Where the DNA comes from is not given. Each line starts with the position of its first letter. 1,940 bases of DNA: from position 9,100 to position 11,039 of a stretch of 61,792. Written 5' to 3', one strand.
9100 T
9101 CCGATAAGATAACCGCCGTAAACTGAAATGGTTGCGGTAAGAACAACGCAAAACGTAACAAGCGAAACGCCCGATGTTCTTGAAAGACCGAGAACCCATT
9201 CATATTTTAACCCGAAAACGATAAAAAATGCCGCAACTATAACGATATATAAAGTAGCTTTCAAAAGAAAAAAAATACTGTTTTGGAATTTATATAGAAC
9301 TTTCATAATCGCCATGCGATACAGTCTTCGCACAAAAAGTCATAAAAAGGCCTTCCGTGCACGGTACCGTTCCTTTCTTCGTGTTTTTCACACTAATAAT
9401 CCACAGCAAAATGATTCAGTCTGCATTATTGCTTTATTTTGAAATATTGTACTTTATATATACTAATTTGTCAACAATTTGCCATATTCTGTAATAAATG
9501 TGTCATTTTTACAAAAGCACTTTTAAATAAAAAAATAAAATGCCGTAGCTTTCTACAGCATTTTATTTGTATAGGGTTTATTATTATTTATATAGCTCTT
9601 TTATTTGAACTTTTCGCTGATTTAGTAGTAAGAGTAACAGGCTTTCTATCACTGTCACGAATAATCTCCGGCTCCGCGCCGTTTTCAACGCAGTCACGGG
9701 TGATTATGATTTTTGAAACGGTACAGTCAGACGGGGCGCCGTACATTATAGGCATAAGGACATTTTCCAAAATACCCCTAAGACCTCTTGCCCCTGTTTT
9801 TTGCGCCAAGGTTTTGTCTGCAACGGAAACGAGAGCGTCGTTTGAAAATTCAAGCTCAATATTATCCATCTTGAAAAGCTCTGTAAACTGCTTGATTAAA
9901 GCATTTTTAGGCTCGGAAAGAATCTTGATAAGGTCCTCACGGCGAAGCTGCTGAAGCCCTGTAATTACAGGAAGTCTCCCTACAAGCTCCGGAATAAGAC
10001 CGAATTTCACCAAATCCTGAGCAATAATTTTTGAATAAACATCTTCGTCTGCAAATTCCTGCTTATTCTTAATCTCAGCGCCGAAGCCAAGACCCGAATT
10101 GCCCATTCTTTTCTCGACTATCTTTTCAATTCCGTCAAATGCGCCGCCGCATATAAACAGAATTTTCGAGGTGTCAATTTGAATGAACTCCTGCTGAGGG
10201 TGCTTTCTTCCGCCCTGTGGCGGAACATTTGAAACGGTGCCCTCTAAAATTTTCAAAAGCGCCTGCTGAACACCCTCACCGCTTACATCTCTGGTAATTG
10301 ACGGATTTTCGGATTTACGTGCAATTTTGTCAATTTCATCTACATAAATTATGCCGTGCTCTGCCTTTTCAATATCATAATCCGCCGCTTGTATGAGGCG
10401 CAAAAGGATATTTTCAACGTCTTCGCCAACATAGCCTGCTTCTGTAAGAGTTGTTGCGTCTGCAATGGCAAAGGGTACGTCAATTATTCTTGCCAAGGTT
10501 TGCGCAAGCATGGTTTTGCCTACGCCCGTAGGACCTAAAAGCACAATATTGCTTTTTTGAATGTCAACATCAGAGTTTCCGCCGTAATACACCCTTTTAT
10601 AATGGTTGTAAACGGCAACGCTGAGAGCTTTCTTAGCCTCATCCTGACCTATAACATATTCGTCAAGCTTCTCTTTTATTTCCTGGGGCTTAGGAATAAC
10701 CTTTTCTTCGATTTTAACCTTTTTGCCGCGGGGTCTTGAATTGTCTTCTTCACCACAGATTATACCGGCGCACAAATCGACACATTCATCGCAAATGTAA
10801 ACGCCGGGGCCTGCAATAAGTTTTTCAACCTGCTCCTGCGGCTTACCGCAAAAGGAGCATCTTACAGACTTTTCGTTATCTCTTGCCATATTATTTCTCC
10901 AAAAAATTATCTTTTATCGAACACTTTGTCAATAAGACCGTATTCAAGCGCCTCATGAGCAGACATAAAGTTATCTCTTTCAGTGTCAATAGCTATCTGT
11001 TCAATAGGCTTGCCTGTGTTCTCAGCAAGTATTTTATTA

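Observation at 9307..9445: Unclassified two-module 5' leader shared by three non-homologous cell-envelope genes (copy B, best defined)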

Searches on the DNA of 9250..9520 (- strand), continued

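Call 63: search_with_rna_model(model_id=R1, sources=[L053, L054, L055], max_evalue=1, show_alignments=6)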
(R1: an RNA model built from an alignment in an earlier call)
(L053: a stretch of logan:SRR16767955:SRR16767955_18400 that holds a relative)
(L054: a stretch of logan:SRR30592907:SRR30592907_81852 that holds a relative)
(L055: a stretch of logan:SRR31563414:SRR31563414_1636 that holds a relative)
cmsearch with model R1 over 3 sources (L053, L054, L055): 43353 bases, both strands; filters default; matches with E-value up to 1: 7.
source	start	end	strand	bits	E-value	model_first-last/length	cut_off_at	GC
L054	5856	5957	+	94.6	2.4e-19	1-101/101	no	0.35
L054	9918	10015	+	74.2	9.3e-15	1-101/101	no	0.38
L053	9925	10003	+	57.8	4.4e-11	1-101/101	no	0.41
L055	9926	10003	+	38.3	1e-06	1-101/101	no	0.47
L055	7792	7846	+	18.8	0.024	1-101/101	no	0.36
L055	4106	4201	-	14.3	0.25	1-101/101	no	0.38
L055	8858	8898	+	12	0.79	1-101/101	no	0.27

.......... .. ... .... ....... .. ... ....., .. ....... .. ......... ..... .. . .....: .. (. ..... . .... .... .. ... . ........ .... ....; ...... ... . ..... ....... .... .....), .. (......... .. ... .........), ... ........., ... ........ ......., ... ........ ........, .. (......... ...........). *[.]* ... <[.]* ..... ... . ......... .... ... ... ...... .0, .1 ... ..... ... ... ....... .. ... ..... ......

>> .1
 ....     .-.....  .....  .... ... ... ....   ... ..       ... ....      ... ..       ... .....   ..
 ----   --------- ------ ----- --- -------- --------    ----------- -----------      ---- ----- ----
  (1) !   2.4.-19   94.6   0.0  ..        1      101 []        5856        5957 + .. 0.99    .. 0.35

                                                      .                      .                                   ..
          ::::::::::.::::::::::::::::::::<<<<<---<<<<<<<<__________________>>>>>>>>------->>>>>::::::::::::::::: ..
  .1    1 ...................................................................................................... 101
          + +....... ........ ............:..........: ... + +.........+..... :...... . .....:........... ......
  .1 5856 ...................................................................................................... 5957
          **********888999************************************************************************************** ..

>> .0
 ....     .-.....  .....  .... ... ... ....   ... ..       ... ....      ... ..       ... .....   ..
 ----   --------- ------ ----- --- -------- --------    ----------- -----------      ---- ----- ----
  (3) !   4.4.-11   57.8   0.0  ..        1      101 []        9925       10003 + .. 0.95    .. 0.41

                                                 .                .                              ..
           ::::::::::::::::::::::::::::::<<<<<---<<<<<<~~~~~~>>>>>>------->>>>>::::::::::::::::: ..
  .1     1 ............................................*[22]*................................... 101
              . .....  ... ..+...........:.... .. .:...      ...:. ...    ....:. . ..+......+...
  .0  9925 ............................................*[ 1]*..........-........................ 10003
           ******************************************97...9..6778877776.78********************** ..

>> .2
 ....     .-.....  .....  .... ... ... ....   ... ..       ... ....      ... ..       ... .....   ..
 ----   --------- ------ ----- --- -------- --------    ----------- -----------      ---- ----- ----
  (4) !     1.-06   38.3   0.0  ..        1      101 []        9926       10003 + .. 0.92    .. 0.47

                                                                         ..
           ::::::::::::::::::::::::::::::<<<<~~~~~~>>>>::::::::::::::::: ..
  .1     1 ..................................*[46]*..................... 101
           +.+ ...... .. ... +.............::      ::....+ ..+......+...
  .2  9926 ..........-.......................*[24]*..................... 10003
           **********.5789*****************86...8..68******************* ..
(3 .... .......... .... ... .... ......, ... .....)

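Call 66: search_with_rna_model(model_id=R1, sources=[window, L002, L004, L005, L009, L010, L011, L012, L022, L051, L052, L053, L054, L055], max_evalue=0.0001, make_alignment=true)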
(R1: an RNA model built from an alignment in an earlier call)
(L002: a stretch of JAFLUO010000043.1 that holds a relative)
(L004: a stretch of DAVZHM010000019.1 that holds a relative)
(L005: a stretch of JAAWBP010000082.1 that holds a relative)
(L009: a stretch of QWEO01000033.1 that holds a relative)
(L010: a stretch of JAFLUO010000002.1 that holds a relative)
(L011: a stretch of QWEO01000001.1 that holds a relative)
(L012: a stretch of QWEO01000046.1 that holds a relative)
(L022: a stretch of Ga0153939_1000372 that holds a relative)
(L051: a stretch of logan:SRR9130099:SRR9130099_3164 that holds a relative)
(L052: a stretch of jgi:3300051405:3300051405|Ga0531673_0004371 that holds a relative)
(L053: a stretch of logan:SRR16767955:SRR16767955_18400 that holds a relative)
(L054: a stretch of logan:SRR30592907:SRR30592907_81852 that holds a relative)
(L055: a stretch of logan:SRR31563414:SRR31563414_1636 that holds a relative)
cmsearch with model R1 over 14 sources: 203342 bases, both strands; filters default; matches with E-value up to 0.0001: 18.
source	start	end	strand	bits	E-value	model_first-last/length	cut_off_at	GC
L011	7532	7632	+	111.9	1.6e-22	1-101/101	no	0.42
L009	6946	7046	-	108.5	9.1e-22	1-101/101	no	0.44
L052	7568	7668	+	103.6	1.1e-20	1-101/101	no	0.42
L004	6533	6633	+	100.3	6.1e-20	1-101/101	no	0.36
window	9304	9398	-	95.1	8.9e-19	1-101/101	no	0.43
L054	5856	5957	+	94.6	1.1e-18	1-101/101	no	0.35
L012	1572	1673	+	94.2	1.5e-18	1-101/101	no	0.48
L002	3810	3911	-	84.8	1.9e-16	1-101/101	no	0.43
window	7722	7814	-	80.6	1.6e-15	1-101/101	no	0.32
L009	3003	3096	+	80.6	1.6e-15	1-101/101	no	0.39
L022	1709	1805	+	79.4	3e-15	1-101/101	no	0.47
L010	4233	4326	-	78.9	3.9e-15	1-101/101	no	0.3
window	41854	41949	-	76.8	1.1e-14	1-101/101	no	0.38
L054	9918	10015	+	74.2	4.4e-14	1-101/101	no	0.38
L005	7400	7488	-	70.6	2.7e-13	1-101/101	no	0.48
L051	4400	4491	+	69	6.5e-13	1-101/101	no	0.37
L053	9925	10003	+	57.8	2.1e-10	1-101/101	no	0.41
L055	9926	10003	+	38.3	4.8e-06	1-101/101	no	0.47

Alignment A10: 18 matches aligned to the model, 128 columns, each read 5' to 3' on its own strand. Consensus structure (alignment columns), stored with it:
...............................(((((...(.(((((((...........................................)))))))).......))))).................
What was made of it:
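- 18 copies score 38-112 bits (call 66).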

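Call 84: search_with_rna_model(model_id=R1, sources=[L057, L058, L059, L060, L061], max_evalue=1, show_alignments=4)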
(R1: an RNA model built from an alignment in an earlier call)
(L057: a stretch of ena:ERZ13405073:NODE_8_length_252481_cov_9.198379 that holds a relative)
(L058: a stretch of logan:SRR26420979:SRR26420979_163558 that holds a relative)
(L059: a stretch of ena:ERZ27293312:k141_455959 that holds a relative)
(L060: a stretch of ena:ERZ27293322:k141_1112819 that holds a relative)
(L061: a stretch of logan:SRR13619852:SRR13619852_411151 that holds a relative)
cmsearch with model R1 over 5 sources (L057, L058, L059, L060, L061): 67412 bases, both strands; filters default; matches with E-value up to 1: 4.
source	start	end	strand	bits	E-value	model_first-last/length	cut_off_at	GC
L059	13052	13088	+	16.8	0.1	1-101/101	no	0.32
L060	5720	5756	+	16.8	0.1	1-101/101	no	0.32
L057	3366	3414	-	13.8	0.49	1-101/101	no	0.33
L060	5633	5689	+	13.2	0.66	1-101/101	no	0.37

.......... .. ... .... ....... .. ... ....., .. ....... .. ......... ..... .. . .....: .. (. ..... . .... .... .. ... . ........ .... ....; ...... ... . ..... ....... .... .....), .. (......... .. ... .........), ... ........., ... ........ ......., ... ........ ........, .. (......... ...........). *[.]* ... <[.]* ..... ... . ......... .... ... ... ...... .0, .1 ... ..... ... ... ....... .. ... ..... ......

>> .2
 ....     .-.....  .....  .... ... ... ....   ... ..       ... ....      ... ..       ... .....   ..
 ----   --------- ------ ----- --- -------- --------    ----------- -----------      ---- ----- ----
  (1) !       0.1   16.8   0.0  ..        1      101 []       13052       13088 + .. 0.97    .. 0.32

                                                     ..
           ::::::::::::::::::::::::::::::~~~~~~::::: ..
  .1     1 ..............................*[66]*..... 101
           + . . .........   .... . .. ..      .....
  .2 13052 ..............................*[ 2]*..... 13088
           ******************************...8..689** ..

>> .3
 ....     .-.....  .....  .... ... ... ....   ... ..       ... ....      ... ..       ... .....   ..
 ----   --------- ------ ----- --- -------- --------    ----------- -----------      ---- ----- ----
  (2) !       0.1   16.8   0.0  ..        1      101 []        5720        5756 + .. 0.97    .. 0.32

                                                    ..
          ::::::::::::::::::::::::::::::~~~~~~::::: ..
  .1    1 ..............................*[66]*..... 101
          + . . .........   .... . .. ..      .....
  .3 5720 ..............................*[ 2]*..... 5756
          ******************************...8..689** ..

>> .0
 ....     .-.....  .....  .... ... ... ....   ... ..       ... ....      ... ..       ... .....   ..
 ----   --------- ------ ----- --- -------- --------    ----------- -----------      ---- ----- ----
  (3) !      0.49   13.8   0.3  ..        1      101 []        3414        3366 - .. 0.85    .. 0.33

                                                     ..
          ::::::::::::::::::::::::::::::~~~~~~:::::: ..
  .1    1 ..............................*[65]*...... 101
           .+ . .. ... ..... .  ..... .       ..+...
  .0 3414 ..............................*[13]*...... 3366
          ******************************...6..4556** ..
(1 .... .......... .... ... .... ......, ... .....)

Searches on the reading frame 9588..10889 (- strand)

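Call 10: search_protein_families(library=pfam, proteins=[window:9588-10889:-])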
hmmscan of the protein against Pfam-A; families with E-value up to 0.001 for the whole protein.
window:9588-10889:- (433 aa): 10 families
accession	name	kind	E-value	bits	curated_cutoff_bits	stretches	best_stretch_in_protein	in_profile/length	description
PF07724.20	AAA_2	-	1.3e-33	116.9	27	1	111-309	2-166/166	AAA domain (Cdc48 subfamily)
PF06689.19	zf-C4_ClpX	-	2e-18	66.4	27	1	10-44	2-37/39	ClpX C4-type zinc finger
PF00004.35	AAA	-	4.1e-15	56.8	21.2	1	115-240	1-99/131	ATPase family associated with various cellular activities (AAA)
PF10431.15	ClpB_D2-small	-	4.2e-08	33.6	21.9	1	315-388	1-70/81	C-terminal, D2-small domain, of ClpB protein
PF05496.18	RuvB_N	-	3.1e-06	27.5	27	1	74-194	5-101/159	Holliday junction DNA helicase RuvB P-loop domain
PF01078.27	Mg_chelatase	-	5.9e-06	26.3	20.3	0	113-136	23-46/207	Magnesium chelatase, subunit ChlI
PF07728.20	AAA_5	-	1.5e-05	25.5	22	1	114-190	1-79/139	AAA domain (dynein-related subfamily)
PF00493.29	MCM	-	1.5e-05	24.7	23.3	1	69-193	16-137/224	MCM P-loop domain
PF13401.12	AAA_22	-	0.00023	21.9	27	0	111-154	4-50/130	AAA domain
PF01695.23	IstB_IS21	-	0.00028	20.9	24.1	1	111-133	91-113/238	IstB-like ATP binding protein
